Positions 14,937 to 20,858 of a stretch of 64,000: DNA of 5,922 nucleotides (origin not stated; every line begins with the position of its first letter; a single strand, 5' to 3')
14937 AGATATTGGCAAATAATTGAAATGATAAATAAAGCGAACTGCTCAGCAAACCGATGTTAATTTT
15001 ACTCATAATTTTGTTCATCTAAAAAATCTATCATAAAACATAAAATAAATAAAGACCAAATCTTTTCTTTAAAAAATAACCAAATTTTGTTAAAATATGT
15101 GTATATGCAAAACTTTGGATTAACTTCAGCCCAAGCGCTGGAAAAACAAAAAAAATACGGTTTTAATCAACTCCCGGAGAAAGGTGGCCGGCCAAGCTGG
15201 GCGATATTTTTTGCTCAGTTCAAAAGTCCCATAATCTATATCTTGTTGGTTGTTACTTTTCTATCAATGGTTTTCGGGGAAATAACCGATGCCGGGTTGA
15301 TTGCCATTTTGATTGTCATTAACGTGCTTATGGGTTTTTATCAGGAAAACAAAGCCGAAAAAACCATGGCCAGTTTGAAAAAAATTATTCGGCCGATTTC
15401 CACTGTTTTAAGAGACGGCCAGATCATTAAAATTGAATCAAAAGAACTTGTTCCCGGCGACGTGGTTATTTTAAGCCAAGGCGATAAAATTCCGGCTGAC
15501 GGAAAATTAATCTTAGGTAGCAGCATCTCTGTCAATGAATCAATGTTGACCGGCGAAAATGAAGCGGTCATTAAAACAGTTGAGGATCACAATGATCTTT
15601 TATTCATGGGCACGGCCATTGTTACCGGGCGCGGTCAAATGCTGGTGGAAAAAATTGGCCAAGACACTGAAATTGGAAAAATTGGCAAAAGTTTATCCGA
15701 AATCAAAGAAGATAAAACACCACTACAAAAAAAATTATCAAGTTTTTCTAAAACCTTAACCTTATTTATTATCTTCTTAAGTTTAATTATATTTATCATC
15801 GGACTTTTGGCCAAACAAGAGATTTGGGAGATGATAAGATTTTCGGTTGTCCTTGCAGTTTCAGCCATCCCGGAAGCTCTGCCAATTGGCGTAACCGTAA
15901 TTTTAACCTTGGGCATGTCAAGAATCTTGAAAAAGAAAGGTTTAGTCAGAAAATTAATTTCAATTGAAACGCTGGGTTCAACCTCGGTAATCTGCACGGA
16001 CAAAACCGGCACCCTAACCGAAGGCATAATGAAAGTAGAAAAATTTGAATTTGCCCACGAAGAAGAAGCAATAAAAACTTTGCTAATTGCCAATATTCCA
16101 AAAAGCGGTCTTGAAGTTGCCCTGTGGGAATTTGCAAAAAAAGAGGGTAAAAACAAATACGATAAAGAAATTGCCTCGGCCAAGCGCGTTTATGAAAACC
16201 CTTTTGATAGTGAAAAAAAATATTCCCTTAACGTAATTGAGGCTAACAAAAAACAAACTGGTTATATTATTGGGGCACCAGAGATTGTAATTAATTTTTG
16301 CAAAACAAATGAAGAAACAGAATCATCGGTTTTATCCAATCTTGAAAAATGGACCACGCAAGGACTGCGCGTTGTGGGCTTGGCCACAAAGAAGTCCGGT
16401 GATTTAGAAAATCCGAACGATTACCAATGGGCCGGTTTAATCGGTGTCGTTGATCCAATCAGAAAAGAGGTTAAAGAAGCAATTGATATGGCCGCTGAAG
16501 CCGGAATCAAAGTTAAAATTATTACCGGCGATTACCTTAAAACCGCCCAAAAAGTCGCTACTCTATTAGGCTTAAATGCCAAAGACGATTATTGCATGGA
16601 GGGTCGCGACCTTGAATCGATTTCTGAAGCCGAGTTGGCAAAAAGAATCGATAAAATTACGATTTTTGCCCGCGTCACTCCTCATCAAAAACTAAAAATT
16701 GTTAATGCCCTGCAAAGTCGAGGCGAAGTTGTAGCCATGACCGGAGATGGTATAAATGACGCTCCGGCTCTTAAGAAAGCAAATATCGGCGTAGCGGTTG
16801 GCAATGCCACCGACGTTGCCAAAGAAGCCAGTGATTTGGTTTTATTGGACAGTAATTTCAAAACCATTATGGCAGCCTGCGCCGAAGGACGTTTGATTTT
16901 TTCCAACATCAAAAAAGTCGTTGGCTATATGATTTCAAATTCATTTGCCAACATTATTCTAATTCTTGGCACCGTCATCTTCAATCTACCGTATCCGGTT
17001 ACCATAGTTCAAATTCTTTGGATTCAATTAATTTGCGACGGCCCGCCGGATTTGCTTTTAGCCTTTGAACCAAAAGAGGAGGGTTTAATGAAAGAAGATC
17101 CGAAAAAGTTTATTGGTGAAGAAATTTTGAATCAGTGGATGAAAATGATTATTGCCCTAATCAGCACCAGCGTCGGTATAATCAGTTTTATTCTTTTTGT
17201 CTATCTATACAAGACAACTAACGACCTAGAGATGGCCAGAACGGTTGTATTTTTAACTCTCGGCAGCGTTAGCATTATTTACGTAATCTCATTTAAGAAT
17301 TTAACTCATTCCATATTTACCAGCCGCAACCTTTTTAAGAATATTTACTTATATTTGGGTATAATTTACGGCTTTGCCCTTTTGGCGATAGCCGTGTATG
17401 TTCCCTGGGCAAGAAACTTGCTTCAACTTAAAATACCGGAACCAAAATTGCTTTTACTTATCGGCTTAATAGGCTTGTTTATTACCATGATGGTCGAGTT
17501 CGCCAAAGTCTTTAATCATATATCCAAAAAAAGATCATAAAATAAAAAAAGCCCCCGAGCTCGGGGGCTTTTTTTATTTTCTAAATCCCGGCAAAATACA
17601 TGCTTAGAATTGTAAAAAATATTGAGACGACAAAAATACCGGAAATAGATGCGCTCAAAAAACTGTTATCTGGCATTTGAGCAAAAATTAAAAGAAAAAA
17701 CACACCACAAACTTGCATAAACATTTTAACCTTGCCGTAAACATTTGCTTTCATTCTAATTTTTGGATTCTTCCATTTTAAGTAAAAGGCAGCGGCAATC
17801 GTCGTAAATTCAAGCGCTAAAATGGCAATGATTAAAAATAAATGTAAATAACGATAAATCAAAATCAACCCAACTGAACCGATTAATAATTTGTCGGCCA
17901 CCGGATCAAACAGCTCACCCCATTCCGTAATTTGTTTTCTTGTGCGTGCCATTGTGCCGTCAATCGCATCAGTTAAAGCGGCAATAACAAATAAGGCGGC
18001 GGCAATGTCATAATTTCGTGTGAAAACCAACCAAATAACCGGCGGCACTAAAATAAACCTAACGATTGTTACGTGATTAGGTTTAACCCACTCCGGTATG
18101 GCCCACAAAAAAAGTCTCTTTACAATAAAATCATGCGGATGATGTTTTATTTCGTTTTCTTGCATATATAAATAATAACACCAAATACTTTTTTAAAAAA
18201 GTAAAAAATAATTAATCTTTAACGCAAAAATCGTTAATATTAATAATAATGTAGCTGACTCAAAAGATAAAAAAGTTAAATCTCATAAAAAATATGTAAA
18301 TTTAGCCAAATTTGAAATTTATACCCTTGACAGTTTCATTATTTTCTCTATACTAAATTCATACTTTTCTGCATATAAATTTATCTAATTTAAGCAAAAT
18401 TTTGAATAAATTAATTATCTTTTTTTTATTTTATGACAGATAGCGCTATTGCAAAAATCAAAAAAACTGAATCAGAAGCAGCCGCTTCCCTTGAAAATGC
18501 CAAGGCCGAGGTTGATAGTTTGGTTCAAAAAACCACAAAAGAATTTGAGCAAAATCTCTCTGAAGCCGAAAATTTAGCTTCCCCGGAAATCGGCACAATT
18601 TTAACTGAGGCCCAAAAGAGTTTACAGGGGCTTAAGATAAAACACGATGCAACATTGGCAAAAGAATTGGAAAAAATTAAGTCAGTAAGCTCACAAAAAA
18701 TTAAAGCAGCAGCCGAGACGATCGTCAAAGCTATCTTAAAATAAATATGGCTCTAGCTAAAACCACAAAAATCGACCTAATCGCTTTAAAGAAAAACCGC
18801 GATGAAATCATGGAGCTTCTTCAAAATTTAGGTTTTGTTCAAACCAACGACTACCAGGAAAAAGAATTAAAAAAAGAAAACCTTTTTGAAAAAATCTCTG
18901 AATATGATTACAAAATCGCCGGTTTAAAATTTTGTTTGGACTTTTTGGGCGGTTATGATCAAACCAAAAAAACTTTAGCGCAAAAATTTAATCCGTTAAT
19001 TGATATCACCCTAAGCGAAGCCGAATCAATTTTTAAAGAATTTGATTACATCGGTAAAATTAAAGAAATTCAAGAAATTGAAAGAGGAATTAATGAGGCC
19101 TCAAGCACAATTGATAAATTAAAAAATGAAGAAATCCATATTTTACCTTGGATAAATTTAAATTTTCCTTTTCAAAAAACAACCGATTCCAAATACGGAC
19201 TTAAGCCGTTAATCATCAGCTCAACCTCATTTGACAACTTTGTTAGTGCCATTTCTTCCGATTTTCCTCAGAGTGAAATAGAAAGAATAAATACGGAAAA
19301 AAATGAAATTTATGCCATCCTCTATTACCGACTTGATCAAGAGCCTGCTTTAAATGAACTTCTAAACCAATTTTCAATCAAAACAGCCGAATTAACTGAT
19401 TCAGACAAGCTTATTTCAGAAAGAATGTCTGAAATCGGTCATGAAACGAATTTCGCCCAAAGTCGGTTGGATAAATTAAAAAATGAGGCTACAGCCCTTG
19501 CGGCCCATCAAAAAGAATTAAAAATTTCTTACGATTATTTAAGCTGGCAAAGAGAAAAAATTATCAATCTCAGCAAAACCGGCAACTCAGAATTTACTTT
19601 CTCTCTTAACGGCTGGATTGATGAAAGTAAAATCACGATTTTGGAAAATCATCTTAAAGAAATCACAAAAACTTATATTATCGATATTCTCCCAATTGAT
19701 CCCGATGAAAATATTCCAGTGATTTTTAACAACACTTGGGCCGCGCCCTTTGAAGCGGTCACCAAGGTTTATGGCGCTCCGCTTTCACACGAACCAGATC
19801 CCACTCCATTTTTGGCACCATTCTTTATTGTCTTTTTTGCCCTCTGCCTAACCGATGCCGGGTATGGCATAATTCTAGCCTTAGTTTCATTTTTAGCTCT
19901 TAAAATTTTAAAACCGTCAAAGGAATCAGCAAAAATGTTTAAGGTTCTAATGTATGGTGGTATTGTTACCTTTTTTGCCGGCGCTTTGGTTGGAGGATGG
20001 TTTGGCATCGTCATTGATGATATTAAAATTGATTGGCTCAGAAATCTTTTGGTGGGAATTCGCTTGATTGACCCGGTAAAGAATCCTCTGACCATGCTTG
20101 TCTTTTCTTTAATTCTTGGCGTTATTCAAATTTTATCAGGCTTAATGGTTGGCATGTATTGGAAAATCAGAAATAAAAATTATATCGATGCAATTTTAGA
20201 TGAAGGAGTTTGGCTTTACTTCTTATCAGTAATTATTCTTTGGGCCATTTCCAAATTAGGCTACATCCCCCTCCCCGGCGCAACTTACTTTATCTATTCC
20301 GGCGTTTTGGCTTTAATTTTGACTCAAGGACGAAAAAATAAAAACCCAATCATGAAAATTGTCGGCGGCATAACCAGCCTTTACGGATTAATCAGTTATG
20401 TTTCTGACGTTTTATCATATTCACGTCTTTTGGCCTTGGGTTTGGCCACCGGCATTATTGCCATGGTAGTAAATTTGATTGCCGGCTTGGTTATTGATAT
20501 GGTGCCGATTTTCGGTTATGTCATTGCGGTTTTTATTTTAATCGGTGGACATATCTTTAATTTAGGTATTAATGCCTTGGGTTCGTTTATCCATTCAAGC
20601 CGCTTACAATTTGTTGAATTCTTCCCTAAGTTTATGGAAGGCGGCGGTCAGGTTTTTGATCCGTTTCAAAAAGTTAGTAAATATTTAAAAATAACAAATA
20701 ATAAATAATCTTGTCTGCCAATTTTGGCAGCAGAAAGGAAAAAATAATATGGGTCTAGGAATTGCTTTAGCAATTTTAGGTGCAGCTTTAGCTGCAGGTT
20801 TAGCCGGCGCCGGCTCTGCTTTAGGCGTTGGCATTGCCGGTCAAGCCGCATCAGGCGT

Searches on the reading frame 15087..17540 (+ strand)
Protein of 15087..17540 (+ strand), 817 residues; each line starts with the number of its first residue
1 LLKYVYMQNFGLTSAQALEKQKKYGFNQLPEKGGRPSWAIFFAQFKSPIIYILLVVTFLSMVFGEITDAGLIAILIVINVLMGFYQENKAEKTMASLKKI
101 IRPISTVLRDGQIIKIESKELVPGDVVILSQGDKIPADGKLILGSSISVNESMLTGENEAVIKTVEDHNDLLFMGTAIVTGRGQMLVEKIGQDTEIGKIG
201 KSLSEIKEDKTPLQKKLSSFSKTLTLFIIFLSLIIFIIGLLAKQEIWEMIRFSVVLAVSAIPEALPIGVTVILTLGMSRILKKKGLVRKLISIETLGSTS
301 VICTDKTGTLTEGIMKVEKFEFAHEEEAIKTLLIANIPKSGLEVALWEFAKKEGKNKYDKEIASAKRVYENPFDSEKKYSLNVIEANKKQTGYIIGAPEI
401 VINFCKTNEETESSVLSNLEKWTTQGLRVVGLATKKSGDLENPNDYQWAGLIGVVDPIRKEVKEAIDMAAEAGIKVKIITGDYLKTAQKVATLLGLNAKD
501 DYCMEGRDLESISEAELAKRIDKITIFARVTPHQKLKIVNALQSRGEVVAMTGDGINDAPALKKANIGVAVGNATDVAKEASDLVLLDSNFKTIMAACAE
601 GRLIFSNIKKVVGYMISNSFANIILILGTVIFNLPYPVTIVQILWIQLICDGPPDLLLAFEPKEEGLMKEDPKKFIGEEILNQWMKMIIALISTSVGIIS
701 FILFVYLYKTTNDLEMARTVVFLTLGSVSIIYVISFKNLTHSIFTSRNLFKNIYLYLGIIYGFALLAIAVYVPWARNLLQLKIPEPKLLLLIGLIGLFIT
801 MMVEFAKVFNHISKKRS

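Call 63: search_protein_families(library=pfam, proteins=[window:15087-17540:+], max_evalue=0.00001)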
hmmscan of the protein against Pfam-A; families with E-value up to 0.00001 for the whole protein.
window:15087-17540:+ (817 aa): 6 families
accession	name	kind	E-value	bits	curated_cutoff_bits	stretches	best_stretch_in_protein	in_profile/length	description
PF00122.25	E1-E2_ATPase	-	8.4e-52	175.7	28.1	1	101-283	3-181/181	E1-E2 ATPase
PF00689.26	Cation_ATPase_C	-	4.3e-33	115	27.3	1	635-809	1-175/175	Cation transporting ATPase, C-terminus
PF00702.32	Hydrolase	-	4.1e-19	70.2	26.4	1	301-566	3-191/191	haloacid dehalogenase-like hydrolase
PF00690.31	Cation_ATPase_N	-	1.5e-14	53.9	20.4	1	11-60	20-69/69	Cation transporter/ATPase, N-terminus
PF08282.18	Hydrolase_3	-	1.4e-09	38.5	20.9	1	538-591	195-248/255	haloacid dehalogenase-like hydrolase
PF13246.12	Cation_ATPase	-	1.9e-08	34.6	21.7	1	342-407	24-90/91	Cation transport ATPase (P-type)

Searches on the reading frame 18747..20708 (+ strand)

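Call 63: search_protein_families(library=pfam, proteins=[window:18747-20708:+], max_evalue=0.00001)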
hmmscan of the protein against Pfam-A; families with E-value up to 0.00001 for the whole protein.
window:18747-20708:+ (653 aa): 1 family
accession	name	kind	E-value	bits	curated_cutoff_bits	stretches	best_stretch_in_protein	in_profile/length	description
PF01496.24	V_ATPase_I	-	4e-16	58.6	30.7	2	549-641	716-814/815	V-type ATPase 116kDa subunit family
